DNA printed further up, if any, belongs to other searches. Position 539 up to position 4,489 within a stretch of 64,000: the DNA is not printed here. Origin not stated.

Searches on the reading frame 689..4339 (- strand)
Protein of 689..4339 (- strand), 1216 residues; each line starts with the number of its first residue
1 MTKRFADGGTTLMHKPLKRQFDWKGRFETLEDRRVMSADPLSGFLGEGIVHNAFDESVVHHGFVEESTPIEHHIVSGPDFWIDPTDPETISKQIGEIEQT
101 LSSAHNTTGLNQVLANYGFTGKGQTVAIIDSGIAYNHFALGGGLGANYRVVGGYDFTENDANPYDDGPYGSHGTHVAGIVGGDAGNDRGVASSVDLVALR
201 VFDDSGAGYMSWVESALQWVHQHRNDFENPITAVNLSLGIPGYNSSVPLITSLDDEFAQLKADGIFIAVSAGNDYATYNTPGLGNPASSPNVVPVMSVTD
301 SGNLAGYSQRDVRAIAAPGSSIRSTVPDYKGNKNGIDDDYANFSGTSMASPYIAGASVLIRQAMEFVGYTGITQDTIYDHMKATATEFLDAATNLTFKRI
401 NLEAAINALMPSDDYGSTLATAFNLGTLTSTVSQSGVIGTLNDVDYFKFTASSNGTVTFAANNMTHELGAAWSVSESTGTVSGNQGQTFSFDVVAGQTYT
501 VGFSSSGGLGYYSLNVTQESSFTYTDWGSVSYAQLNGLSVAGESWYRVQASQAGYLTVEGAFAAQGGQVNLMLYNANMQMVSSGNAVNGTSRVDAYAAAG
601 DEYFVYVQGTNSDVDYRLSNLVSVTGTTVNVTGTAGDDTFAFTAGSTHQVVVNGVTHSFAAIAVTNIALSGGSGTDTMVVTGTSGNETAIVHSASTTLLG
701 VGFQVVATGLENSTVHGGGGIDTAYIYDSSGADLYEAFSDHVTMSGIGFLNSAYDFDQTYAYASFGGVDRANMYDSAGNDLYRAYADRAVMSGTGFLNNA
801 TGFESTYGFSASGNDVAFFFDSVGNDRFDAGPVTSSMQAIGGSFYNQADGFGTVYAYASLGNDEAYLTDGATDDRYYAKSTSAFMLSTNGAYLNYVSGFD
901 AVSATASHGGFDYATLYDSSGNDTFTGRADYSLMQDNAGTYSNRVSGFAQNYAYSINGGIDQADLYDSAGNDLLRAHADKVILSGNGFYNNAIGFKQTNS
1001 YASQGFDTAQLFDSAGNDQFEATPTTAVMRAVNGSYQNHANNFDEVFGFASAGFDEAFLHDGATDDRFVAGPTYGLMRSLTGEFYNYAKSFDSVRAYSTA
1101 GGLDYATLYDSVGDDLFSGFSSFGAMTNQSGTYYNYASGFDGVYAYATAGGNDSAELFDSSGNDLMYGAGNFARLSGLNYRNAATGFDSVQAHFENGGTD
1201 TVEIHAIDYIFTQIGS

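Call 86: search_protein_families(library=pfam, proteins=[window:689-4339:-], max_evalue=0.00001)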
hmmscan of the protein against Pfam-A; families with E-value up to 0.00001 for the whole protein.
window:689-4339:- (1216 aa): 1 family
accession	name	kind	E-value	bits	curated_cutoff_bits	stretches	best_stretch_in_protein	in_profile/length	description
PF00082.27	Peptidase_S8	-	5.7e-39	134.6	21.8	1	121-388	1-276/288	Subtilase family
